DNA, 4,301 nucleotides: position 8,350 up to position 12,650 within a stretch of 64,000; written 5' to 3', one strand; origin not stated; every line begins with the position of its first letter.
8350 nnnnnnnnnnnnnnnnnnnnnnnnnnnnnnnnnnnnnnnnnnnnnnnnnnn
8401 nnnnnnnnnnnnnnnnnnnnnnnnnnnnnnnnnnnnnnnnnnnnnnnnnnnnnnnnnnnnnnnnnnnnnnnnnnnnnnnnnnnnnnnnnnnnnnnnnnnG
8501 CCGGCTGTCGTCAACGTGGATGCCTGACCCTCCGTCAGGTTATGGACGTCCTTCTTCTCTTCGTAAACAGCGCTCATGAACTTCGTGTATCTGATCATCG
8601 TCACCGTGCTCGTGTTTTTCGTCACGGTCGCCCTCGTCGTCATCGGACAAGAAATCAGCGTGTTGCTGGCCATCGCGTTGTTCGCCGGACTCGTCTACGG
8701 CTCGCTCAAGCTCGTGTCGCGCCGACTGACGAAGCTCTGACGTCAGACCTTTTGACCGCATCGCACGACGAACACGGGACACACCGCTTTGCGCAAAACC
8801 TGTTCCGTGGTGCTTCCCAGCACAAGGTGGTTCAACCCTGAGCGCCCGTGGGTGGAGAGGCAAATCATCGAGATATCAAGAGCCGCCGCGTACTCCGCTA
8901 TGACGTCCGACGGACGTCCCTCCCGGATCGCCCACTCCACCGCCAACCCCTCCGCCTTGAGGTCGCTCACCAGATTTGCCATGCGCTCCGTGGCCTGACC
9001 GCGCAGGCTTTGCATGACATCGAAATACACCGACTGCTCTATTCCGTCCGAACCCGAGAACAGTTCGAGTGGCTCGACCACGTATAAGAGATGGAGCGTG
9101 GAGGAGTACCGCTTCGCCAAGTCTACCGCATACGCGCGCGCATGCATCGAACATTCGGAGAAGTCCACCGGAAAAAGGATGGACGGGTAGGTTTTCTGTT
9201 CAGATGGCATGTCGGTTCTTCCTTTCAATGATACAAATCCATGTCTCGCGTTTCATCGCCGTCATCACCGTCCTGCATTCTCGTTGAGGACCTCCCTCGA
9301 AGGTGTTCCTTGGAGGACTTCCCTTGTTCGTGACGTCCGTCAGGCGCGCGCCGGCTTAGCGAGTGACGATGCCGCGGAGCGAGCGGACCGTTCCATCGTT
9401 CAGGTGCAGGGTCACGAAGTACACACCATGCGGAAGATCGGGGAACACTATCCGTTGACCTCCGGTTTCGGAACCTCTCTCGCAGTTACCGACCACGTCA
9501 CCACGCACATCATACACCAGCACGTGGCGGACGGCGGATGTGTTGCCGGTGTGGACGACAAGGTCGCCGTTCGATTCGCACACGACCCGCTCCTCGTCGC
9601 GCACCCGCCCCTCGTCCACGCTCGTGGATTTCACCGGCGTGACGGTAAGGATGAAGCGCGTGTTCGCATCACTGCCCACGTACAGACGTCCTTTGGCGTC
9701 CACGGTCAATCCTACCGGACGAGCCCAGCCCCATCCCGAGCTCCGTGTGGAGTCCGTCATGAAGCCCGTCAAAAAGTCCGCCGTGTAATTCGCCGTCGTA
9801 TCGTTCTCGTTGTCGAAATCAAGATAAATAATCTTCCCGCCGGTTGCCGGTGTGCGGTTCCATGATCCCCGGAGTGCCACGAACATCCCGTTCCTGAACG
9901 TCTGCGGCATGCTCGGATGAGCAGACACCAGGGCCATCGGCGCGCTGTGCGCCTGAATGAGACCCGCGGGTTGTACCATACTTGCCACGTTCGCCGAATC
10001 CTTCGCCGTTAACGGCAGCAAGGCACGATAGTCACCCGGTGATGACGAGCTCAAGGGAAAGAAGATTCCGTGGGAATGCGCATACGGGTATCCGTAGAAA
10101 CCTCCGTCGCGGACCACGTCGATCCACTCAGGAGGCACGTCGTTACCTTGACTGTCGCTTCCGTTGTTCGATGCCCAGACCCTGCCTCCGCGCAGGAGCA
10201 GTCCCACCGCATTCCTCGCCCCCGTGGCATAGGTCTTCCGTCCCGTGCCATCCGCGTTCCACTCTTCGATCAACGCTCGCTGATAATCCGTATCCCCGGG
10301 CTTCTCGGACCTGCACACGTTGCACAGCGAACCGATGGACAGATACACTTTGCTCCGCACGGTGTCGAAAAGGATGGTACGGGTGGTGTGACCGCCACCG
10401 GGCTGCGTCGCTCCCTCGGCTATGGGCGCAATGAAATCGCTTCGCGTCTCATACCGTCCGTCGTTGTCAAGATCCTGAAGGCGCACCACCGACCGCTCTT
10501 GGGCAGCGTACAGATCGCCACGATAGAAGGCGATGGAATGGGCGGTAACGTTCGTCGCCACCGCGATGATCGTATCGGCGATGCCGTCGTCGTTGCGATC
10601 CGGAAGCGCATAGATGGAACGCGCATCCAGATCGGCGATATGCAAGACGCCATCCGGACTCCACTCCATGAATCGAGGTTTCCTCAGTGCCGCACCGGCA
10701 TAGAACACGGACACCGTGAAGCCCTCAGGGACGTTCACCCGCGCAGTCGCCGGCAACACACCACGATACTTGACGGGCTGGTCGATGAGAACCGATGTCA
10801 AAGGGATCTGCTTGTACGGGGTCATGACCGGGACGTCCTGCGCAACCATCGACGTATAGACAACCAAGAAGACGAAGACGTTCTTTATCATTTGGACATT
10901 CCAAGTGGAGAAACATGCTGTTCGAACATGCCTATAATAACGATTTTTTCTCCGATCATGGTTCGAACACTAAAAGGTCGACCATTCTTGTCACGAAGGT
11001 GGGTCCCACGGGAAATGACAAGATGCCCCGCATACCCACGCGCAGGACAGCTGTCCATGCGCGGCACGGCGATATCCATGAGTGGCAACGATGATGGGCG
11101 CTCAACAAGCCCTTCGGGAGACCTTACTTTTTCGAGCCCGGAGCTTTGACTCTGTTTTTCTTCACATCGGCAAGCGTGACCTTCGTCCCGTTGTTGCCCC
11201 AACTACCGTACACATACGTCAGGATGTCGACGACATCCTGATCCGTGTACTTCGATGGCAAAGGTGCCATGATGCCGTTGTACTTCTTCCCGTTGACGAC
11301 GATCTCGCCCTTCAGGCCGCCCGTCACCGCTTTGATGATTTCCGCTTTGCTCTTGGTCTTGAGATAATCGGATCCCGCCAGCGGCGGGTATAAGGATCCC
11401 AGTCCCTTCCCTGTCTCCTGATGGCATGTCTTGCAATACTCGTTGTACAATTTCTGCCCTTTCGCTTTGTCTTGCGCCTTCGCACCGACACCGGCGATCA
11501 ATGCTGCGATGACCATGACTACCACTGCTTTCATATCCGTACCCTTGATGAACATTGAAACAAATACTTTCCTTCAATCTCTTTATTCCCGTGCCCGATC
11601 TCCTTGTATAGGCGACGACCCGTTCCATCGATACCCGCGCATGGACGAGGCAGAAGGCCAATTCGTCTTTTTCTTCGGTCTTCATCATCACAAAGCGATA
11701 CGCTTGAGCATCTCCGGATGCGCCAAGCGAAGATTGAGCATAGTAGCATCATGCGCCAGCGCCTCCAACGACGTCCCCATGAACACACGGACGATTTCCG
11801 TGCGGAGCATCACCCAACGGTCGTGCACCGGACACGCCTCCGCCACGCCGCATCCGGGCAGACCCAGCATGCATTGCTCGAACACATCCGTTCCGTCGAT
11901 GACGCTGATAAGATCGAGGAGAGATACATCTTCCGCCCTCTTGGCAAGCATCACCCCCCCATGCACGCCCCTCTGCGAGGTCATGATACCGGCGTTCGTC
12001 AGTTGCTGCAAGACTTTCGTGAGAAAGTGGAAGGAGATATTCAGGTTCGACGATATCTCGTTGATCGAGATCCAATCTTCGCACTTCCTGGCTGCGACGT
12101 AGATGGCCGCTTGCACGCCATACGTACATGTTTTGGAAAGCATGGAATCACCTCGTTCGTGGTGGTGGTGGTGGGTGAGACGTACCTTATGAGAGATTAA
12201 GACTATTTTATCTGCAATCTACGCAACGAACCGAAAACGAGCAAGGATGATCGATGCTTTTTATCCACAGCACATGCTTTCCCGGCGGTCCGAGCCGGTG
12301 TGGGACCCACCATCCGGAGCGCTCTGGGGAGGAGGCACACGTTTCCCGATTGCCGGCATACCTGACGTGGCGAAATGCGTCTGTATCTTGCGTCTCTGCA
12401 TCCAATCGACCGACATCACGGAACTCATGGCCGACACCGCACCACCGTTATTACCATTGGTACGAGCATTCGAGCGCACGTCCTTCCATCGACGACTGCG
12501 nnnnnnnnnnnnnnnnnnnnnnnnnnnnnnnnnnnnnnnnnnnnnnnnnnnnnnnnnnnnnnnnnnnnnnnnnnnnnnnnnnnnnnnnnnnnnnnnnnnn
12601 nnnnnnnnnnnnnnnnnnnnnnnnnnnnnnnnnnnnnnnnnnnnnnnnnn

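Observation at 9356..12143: Rrf2 regulator, c-type cytochrome and T9SS-exported PQQ-type sugar dehydrogenase as one co-directional module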

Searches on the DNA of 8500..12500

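Call 63: search_rna_families(source=window, start=8500, end=12500, threshold=evalue, max_evalue=1)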
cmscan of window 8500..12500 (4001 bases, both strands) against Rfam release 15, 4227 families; matches with E-value up to 1: 2.
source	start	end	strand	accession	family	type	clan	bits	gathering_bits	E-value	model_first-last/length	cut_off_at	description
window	12259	12366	+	RF02775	SodB_thermometer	Cis-reg; thermoregulator;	-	22.7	98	0.53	1-119/119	no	SodB 5' UTR thermometer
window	11648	11691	-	RF01304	sR5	Gene; snRNA; snoRNA; CD-box;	-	17.3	40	0.92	1-53/53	no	Small nucleolar RNA sR5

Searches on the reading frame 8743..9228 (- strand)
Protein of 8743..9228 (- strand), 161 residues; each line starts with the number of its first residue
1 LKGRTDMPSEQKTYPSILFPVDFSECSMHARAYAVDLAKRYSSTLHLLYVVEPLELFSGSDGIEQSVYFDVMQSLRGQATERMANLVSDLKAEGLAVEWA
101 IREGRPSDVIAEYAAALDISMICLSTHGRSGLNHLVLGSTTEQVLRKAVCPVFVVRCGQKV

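Call 3: search_protein_families(library=pfam, proteins=[window:8743-9228:-], max_evalue=0.01)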
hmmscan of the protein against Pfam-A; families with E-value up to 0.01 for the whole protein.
window:8743-9228:- (161 aa): 1 family
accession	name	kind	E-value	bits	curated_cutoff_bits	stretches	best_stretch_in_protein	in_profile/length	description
PF00582.32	Usp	-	7.1e-34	117.8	24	1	14-156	2-141/141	Universal stress protein family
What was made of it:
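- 8743..9210 (-): Universal stress protein (Usp). It is the conserved third member of the Rrf2-cyt c-Usp cassette. PF00582 E 7e-34 (call 3).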

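Call 4: search_protein_families(library=ncbifam, proteins=[window:8743-9228:-], max_evalue=0.01)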
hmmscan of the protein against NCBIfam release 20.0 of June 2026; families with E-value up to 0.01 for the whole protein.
window:8743-9228:- (161 aa): 3 families
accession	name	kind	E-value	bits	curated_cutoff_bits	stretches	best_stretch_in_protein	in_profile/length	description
NF011581.0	PRK15005.1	equivalog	1e-15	58.2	166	1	16-156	4-144/144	universal stress protein UspF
NF008380.0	PRK11175.1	equivalog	2.6e-11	43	227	1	36-157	182-301/313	universal stress protein UspE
NF012000.0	PRK15456.1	equivalog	5.2e-08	33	189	1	14-156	2-142/142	universal stress protein UspG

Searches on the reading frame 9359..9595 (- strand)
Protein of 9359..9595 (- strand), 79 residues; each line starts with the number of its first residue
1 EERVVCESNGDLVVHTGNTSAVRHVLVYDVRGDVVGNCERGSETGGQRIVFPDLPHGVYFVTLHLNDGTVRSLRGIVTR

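Call 48: search_protein_families(library=pfam, alignment_id=A3, max_evalue=1)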
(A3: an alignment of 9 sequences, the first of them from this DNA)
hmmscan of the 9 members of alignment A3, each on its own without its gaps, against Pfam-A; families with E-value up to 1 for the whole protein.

A. member 1, seq(79 aa): 3 families
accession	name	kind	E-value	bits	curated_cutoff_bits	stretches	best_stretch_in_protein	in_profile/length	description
PF18962.6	Por_Secre_tail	-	9.1e-05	23.1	27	1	11-69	9-68/75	Secretion system C-terminal sorting domain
PF16967.11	TcfC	-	0.0027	17.7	29.4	1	43-68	30-55/68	E-set like domain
PF23623.1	GBD_IRG7_N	-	0.09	13.4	27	1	25-68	40-83/95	IRG7 N-terminal galactose binding domain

B. families by the number of members that match (of 9 scanned): 9 families
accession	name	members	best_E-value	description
PF18962.6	Por_Secre_tail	9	3e-06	Secretion system C-terminal sorting domain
PF16967.11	TcfC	2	0.0027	E-set like domain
PF23623.1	GBD_IRG7_N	2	0.073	IRG7 N-terminal galactose binding domain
PF16184.11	Cadherin_3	1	0.042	Cadherin-like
PF11589.14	DUF3244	1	0.046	Domain of unknown function (DUF3244)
PF13585.12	CHU_C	1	0.063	CHU_C Type IX secretion signal domain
PF22352.2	K319L-like_PKD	1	0.11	K319L-like, PKD domain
PF14524.12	Wzt_C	1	0.12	Wzt C-terminal domain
PF08300.18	HCV_NS5a_1a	1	0.12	Hepatitis C virus non-structural 5a zinc finger domain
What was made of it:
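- All 9 CTDs from the window's clade hit PF18962 below threshold (call 48).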
